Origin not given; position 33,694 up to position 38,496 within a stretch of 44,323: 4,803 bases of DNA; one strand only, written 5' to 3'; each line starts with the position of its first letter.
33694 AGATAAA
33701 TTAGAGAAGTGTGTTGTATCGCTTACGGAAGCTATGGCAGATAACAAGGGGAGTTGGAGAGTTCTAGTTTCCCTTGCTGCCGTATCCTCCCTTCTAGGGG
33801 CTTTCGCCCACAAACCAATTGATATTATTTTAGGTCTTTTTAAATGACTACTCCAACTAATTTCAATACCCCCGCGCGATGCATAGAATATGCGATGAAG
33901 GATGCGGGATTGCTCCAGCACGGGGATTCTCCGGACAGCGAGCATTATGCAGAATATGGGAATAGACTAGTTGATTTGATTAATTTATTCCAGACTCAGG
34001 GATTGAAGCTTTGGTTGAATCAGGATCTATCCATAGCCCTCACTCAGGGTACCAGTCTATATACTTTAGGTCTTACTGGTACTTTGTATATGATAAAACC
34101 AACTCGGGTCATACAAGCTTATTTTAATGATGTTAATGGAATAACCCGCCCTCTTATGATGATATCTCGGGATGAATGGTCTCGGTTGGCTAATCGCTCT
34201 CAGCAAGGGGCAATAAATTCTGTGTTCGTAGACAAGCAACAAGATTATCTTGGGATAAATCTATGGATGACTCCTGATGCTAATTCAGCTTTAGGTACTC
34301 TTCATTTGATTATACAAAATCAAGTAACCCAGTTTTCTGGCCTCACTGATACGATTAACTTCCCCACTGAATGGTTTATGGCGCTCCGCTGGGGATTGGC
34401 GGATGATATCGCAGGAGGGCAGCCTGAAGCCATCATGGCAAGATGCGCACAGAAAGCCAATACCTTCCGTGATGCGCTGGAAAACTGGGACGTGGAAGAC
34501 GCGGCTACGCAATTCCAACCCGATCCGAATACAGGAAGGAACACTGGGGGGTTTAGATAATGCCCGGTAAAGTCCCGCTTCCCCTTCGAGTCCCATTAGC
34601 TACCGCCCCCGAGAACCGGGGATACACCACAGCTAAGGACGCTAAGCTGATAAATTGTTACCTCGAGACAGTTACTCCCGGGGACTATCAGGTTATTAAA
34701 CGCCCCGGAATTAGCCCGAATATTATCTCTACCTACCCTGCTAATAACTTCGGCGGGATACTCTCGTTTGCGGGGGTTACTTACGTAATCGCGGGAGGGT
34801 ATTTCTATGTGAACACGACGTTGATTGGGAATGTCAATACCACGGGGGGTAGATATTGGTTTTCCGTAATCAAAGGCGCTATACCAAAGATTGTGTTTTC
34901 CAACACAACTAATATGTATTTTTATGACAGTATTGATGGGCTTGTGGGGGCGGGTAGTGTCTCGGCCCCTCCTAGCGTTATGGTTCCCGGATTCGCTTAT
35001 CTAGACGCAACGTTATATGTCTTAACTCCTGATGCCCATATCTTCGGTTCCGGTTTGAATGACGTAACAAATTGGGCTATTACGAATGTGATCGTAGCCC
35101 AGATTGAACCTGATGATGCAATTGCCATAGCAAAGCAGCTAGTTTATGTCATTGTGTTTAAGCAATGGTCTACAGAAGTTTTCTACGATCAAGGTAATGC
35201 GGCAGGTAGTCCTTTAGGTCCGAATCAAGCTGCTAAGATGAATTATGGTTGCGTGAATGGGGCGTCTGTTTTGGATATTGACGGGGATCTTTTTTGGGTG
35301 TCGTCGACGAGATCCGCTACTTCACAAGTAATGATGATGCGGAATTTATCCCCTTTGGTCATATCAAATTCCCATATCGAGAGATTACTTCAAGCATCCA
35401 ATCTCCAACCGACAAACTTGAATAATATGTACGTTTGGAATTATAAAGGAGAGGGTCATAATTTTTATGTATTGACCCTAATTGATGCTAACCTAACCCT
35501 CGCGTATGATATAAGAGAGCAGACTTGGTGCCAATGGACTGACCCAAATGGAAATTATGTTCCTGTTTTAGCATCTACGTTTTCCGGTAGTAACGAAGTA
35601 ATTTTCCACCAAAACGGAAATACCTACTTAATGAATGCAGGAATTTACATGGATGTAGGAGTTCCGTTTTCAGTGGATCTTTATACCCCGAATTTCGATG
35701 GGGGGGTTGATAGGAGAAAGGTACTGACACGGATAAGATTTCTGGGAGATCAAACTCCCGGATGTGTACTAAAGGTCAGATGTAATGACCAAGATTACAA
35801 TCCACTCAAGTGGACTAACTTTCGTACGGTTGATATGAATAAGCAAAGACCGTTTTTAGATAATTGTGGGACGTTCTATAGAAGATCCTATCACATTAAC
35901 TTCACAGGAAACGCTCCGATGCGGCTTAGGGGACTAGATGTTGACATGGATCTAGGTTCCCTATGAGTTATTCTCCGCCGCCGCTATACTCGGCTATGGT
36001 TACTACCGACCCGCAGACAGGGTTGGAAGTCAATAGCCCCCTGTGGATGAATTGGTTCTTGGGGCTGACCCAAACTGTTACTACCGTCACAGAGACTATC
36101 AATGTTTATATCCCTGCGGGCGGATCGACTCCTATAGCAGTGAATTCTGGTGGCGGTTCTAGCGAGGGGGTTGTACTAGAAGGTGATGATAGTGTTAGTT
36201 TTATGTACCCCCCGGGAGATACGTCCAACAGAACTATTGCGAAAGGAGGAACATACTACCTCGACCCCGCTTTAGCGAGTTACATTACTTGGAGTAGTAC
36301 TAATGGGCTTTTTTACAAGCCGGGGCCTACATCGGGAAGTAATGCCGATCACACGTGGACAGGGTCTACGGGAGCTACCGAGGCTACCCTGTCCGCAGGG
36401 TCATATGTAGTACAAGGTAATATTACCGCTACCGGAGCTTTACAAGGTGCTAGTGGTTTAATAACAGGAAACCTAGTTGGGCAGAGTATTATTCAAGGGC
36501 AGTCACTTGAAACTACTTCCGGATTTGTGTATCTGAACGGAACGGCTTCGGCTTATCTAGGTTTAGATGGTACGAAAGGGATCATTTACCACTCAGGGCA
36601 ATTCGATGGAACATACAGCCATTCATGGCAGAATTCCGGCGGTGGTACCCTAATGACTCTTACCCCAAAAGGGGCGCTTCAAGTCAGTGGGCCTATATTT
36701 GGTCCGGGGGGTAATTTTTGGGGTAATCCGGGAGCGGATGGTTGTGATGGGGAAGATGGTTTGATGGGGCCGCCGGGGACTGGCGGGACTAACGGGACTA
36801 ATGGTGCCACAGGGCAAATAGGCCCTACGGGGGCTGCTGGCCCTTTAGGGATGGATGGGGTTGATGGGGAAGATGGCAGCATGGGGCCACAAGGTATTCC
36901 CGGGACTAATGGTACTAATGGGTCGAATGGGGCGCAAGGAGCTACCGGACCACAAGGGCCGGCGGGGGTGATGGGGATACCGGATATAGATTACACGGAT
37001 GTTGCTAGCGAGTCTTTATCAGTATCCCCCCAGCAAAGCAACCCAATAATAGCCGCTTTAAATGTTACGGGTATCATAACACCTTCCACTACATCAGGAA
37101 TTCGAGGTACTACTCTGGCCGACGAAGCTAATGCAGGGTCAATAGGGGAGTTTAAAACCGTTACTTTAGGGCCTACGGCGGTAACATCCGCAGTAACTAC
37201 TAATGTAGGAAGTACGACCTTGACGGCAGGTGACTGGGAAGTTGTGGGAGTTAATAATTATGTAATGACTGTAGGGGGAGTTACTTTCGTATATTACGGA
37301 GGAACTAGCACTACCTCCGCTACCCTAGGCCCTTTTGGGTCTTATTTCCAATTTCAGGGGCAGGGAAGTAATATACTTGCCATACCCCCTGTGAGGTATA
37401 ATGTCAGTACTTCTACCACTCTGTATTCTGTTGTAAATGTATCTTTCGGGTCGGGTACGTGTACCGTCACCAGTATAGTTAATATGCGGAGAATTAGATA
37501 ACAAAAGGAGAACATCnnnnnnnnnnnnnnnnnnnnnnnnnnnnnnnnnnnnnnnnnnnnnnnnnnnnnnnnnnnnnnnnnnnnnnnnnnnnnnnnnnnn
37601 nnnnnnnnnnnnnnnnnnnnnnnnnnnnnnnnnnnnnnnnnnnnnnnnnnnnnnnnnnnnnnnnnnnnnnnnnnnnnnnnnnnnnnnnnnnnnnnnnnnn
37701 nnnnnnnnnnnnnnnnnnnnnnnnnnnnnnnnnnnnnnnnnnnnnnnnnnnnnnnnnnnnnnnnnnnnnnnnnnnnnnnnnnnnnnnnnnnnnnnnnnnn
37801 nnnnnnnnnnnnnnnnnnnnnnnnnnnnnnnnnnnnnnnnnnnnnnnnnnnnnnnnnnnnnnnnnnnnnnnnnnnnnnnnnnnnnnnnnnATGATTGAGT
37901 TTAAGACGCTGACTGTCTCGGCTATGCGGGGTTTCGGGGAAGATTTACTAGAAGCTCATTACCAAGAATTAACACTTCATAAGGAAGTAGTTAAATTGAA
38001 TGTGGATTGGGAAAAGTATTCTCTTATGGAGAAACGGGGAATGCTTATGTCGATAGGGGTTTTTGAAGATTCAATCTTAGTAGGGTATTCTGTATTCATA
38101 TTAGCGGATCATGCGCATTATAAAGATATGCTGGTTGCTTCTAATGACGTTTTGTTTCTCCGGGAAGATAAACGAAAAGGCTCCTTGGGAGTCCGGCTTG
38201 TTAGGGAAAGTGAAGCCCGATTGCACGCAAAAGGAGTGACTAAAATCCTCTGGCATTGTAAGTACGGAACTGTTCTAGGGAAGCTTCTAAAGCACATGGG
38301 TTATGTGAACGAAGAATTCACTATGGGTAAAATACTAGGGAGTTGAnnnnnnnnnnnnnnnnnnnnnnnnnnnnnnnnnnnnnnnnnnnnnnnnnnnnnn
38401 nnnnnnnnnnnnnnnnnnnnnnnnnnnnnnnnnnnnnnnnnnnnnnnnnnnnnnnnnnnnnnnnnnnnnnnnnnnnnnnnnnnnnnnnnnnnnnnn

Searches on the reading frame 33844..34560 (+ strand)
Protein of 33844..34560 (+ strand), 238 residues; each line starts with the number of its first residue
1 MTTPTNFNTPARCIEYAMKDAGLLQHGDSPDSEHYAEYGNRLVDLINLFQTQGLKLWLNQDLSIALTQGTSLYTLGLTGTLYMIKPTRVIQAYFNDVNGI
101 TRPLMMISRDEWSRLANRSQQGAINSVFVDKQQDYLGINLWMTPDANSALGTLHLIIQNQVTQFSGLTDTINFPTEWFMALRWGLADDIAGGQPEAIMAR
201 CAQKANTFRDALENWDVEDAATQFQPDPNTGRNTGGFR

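Call 14: search_protein_families(library=phrogs, proteins=[window:33844-34560:+], max_evalue=0.001)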
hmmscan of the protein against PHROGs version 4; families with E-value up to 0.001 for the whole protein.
window:33844-34560:+ (238 aa): 1 family
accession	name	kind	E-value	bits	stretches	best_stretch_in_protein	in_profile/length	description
phrog_12985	-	unknown function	1.2e-23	85.1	1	14-191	8-187/238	-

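Call 15: search_protein_families(library=pfam, proteins=[window:33844-34560:+], max_evalue=0.01)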
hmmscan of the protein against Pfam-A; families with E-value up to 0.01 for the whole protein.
window:33844-34560:+ (238 aa): 0 families

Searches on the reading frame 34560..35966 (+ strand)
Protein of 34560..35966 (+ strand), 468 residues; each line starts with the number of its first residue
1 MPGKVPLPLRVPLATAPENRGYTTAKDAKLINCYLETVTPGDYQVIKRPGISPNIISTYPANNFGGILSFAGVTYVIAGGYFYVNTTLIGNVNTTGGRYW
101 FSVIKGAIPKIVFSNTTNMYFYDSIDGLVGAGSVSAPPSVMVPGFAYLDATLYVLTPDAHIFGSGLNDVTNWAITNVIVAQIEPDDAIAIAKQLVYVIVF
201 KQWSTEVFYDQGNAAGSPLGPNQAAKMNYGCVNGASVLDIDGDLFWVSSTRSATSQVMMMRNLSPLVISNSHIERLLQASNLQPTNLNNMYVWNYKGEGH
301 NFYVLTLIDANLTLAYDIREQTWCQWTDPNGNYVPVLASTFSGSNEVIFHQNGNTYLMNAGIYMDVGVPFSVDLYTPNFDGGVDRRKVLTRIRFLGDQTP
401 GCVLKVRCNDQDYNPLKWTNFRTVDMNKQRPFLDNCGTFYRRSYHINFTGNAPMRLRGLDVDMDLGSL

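Call 14: search_protein_families(library=phrogs, proteins=[window:34560-35966:+], max_evalue=0.001)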
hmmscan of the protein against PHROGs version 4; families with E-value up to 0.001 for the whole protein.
window:34560-35966:+ (468 aa): 1 family
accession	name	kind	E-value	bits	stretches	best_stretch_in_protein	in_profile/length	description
phrog_578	-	connector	5.6e-38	131.7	1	24-466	19-472/486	head closure Hc3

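Call 15: search_protein_families(library=pfam, proteins=[window:34560-35966:+], max_evalue=0.01)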
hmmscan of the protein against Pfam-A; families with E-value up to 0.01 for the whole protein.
window:34560-35966:+ (468 aa): 0 families

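Call 57: find_related_loci(query=window:34560-35966:+, collection=viral_contigs, flank=10000)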
Query window:34560-35966:+ (468 aa) in viral_contigs; peptide patterns used: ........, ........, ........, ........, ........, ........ (x = any residue, [..] = any of these).
2 stretches matched a pattern; 2 encode a relative of the query (tblastn E <= 1e-3); 2 distinct loci.
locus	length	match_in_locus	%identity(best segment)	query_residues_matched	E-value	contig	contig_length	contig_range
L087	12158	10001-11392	46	5-468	1e-126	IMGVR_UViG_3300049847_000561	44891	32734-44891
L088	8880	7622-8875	39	7-407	3e-79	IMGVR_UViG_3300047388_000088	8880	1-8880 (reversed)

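Call 60: find_related_loci(query=A2, collection=viral_contigs, flank=10000)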
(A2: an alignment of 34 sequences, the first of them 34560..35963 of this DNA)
Query A2 (468 aa) in viral_contigs; peptide patterns used: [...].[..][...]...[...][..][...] (x = any residue, [..] = any of these).
599 stretches matched a pattern (row limit reached: there are more); 563 encode a relative of the query (tblastn E <= 1e-3); the best 80 are kept; 80 distinct loci.
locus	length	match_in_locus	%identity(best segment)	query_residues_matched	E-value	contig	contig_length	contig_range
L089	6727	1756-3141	46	5-468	1e-134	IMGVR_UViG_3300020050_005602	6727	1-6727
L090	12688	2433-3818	48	5-468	3e-133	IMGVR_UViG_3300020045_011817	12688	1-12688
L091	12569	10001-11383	46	5-468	1e-132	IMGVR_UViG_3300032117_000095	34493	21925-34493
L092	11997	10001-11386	47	5-468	2e-129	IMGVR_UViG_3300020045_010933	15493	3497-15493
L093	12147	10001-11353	46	7-468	9e-129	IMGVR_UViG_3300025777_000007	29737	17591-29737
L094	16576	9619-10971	45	7-468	7e-128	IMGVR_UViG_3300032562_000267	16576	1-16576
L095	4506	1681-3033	45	7-468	9e-130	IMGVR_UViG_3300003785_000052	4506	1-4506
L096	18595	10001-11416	45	1-468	9e-126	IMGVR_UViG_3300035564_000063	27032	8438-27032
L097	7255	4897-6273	44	5-468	4e-125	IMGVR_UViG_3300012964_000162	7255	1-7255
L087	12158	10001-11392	46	5-468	5e-125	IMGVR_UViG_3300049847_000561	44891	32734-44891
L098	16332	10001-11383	45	5-468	2e-124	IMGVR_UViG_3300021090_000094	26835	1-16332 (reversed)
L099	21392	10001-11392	46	5-468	3e-124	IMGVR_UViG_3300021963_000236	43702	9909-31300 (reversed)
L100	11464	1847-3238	46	5-468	3e-124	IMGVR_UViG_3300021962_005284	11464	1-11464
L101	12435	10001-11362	46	8-468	2e-123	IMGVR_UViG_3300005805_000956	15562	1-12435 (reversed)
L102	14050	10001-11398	44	5-468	8e-123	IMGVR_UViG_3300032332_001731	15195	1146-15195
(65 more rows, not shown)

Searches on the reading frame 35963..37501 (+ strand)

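Call 14: search_protein_families(library=phrogs, proteins=[window:35963-37501:+], max_evalue=0.001)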
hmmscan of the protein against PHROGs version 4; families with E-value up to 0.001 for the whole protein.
window:35963-37501:+ (512 aa): 21 families
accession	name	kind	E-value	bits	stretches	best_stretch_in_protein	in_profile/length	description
phrog_5073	-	tail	2.2e-15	57.7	1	235-433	262-465/519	tail fiber protein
phrog_6320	-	tail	1.8e-12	47.9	1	254-429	122-317/745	tail fiber protein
phrog_366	-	tail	3.5e-12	47.5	1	254-425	306-456/474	tail fiber protein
phrog_1806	-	tail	5e-12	46.7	2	246-331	145-232/276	collagen like minor tail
phrog_26246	-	tail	4e-11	43.7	1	254-342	116-207/329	tail protein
phrog_18350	-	tail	7.2e-11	43.2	1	254-359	108-217/253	tail fiber protein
phrog_36982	-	unknown function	1.4e-07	30.8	1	121-454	257-584/944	-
phrog_26346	-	unknown function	1.6e-07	31.4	1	249-347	184-279/659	-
phrog_819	-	tail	1.8e-07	30.7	1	222-338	442-580/1024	tail protein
phrog_8745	-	tail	6.2e-07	28.1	1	246-431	1385-1566/1803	tail fiber protein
phrog_32409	-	tail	2.1e-06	27.3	1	287-412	191-321/884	tail fiber protein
phrog_32123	-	unknown function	8.7e-06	25.3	1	247-427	221-390/532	-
phrog_29268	-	unknown function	1.1e-05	24.8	1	126-339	280-491/653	-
phrog_38806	-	unknown function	1.3e-05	25.8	1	254-334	73-153/285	-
phrog_26654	-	unknown function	2.2e-05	25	1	254-341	67-151/360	-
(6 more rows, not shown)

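Call 15: search_protein_families(library=pfam, proteins=[window:35963-37501:+], max_evalue=0.01)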
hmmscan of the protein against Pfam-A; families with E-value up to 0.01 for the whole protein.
window:35963-37501:+ (512 aa): 1 family
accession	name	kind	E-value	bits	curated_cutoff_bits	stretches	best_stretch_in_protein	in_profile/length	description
PF01391.23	Collagen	-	8.5e-12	45.1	27.2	2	284-339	1-56/60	Collagen triple helix repeat (20 copies)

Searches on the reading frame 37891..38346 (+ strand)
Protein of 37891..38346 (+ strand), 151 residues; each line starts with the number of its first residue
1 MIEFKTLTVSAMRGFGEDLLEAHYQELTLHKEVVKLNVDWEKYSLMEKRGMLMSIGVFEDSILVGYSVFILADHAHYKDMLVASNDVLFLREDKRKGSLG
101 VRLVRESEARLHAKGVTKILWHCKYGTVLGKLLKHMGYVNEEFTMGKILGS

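Call 14: search_protein_families(library=phrogs, proteins=[window:37891-38346:+], max_evalue=0.001)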
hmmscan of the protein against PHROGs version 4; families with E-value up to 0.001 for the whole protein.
window:37891-38346:+ (151 aa): 1 family
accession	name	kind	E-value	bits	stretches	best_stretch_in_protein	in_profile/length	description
phrog_1249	-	other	5.1e-09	37.1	1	35-147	38-155/180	acetyltransferase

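Call 15: search_protein_families(library=pfam, proteins=[window:37891-38346:+], max_evalue=0.01)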
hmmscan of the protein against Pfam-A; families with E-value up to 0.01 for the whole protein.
window:37891-38346:+ (151 aa): 0 families
